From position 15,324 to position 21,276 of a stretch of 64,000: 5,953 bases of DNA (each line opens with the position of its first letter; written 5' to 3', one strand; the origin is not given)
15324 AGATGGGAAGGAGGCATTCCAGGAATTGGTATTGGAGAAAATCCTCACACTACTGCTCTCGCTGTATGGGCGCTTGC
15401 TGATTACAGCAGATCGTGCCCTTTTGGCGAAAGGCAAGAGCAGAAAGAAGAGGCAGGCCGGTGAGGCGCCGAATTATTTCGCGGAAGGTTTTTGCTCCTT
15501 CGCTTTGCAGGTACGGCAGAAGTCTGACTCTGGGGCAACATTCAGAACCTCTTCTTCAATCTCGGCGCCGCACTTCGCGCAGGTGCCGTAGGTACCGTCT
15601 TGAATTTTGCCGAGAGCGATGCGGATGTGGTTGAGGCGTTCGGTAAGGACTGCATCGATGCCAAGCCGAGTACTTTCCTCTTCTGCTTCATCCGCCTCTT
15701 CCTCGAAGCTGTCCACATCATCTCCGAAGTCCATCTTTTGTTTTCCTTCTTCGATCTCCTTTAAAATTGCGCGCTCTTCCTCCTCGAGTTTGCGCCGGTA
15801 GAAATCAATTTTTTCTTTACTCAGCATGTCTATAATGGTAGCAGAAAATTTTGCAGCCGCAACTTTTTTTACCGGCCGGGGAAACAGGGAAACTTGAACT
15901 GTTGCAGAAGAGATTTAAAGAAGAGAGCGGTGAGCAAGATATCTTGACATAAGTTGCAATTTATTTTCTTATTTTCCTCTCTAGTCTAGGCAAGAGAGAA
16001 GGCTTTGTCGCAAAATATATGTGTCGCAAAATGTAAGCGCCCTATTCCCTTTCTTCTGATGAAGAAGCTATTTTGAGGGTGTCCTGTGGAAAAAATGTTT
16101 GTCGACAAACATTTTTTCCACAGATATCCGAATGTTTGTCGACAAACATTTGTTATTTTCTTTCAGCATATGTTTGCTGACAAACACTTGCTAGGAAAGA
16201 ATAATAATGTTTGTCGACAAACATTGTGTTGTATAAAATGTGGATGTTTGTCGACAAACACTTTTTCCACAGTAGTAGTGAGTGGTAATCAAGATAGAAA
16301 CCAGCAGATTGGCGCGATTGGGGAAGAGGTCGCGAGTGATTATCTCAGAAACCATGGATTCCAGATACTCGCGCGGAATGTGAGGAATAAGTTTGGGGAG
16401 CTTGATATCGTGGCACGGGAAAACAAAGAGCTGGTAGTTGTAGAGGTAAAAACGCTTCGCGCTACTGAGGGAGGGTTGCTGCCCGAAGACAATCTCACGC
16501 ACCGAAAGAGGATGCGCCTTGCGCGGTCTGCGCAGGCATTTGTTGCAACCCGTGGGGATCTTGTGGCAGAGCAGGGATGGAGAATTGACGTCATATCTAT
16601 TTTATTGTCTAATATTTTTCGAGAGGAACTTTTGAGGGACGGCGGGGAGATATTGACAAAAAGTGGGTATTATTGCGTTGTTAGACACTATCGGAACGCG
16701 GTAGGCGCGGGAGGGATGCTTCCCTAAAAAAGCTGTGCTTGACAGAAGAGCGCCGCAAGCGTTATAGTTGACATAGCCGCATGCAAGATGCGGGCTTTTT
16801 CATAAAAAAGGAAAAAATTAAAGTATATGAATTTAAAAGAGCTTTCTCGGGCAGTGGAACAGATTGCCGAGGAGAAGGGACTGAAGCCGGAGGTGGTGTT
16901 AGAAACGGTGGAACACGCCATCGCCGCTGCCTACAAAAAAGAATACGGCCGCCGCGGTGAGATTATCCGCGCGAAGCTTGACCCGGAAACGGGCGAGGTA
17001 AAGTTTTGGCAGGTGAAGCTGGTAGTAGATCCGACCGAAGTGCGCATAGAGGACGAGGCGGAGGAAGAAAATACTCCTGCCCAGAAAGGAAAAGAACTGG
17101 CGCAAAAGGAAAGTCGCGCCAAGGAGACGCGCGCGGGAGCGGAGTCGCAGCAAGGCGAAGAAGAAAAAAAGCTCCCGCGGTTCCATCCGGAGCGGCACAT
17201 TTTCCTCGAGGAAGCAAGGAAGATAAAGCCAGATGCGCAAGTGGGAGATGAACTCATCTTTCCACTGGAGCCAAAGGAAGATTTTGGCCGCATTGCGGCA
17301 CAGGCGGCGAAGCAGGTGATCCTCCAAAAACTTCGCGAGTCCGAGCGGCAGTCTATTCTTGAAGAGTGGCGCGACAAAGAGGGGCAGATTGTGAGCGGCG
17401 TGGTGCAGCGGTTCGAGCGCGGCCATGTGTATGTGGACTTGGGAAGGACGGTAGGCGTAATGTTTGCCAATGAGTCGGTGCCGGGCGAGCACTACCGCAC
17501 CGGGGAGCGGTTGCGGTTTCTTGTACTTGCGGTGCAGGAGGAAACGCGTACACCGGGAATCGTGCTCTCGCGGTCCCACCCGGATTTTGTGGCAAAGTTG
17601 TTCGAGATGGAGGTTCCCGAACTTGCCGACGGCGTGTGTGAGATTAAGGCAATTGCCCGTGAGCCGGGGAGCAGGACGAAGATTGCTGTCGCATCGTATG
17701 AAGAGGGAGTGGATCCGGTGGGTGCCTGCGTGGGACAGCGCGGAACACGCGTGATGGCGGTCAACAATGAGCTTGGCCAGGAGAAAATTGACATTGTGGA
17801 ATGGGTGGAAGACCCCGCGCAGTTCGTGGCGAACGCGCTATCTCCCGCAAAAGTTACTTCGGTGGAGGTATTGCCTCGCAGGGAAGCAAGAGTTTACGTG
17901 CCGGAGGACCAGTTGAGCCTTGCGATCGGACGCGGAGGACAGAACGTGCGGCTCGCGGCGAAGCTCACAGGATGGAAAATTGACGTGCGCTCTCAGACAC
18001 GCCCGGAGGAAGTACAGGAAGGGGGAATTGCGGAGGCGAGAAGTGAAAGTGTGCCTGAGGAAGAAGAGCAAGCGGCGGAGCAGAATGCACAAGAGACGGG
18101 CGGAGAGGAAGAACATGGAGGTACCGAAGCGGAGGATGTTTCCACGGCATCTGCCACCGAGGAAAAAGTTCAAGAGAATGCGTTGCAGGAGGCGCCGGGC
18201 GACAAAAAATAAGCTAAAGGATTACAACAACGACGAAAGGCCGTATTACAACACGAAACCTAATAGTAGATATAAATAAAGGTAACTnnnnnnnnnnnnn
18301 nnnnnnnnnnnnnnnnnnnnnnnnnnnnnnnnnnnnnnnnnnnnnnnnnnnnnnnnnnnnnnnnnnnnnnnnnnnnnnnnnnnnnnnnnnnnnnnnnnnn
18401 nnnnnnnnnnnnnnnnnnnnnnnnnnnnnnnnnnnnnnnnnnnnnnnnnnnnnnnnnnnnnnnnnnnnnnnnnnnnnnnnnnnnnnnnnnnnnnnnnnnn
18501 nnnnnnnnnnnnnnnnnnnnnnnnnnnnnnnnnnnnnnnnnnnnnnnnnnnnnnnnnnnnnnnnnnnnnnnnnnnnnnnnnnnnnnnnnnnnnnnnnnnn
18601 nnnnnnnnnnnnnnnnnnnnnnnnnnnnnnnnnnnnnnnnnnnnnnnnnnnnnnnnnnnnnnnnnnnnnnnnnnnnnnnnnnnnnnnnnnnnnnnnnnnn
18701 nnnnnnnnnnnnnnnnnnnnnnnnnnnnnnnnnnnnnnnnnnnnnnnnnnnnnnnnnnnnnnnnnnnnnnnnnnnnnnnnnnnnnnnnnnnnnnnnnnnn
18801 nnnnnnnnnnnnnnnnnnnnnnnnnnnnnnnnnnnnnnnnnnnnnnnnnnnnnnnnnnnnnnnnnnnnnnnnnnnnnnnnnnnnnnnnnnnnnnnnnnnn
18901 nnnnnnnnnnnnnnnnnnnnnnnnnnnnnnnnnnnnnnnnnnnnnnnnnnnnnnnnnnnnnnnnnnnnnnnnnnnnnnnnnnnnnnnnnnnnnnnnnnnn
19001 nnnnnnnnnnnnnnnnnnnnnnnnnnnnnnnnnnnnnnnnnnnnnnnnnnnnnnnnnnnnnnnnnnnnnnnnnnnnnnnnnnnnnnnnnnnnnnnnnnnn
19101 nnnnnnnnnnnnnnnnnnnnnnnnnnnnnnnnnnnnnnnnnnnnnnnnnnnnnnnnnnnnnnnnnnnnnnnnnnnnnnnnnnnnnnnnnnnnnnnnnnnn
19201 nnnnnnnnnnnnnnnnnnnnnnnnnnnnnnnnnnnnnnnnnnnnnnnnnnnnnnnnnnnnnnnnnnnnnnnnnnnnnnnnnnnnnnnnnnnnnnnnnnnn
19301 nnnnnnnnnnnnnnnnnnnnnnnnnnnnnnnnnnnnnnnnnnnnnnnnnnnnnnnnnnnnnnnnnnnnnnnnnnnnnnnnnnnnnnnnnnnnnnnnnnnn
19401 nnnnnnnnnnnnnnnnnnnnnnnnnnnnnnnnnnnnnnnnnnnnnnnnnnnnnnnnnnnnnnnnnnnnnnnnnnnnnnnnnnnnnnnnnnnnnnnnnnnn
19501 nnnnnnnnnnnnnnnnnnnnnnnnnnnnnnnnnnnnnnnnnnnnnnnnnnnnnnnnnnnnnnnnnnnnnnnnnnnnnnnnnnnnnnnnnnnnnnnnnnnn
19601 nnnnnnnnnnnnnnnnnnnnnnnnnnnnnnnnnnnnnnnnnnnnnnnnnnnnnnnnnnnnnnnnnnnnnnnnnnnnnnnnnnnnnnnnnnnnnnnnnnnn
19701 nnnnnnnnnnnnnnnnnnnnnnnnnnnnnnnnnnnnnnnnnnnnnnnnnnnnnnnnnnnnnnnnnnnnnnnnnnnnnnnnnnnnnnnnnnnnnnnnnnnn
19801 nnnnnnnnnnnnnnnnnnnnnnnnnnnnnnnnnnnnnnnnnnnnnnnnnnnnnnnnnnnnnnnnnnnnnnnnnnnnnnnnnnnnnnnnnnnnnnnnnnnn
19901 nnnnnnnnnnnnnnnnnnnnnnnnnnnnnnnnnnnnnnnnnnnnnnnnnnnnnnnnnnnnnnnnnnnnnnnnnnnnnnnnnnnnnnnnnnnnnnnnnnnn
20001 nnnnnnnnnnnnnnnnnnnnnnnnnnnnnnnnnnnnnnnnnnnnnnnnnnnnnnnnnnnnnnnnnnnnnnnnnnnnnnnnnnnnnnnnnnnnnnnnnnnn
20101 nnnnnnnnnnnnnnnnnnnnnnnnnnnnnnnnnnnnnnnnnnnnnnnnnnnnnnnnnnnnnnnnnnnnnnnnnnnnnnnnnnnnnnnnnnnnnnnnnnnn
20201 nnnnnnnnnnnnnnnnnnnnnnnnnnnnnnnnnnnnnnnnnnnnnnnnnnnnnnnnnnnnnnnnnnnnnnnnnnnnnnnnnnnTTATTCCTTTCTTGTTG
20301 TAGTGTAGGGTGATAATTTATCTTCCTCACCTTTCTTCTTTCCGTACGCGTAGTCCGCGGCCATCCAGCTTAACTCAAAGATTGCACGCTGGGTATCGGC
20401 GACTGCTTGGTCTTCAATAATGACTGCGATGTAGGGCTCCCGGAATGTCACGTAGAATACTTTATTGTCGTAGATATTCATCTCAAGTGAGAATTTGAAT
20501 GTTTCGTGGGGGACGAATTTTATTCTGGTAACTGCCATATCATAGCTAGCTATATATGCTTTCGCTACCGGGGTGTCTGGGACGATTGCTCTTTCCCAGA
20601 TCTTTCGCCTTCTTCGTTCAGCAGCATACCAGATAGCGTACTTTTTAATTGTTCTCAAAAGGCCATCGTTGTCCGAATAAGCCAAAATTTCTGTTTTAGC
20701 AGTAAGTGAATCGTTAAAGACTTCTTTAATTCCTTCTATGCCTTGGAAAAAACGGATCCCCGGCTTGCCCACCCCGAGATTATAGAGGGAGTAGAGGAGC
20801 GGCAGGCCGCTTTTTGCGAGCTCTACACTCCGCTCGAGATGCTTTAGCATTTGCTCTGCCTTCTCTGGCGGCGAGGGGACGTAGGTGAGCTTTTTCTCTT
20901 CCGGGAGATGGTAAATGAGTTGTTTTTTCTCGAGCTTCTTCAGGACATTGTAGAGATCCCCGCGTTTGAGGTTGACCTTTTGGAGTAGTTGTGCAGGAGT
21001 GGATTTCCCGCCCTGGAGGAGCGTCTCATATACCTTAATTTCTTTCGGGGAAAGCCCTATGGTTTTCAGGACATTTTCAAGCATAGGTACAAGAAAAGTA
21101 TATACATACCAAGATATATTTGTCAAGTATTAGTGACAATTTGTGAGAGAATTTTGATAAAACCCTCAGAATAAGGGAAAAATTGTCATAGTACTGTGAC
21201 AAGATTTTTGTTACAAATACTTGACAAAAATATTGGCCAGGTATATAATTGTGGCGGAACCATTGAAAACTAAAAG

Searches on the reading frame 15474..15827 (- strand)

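Call 47: search_protein_families(library=pfam, proteins=[window:15474-15827:-], max_evalue=0.001)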
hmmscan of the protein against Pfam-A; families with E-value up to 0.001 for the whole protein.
window:15474-15827:- (117 aa): 1 family
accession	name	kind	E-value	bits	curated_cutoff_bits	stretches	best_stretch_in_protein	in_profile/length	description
PF01258.23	zf-dskA_traR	-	1e-05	25.8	24.9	1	78-112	1-35/36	Prokaryotic dksA/traR C4-type zinc finger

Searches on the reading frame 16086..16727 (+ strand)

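Call 47: search_protein_families(library=pfam, proteins=[window:16086-16727:+], max_evalue=0.001)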
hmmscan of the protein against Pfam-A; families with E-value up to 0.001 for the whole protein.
window:16086-16727:+ (213 aa): 2 families
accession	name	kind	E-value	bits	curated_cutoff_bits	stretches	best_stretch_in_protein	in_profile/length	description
PF02021.23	UPF0102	-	3.5e-23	82.2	23.6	1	79-172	1-80/80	Uncharacterised protein family UPF0102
PF08378.17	NERD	-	2.4e-05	25.2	22.1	1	76-130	2-64/111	Nuclease-related domain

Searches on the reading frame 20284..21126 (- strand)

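Call 47: search_protein_families(library=pfam, proteins=[window:20284-21126:-], max_evalue=0.001)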
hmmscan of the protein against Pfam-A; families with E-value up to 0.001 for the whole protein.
window:20284-21126:- (280 aa): 1 family
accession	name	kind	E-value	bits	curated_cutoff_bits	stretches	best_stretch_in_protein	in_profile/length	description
PF01978.25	TrmB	-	5.4e-13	49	25.6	1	20-88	1-68/68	Sugar-specific transcriptional regulator TrmB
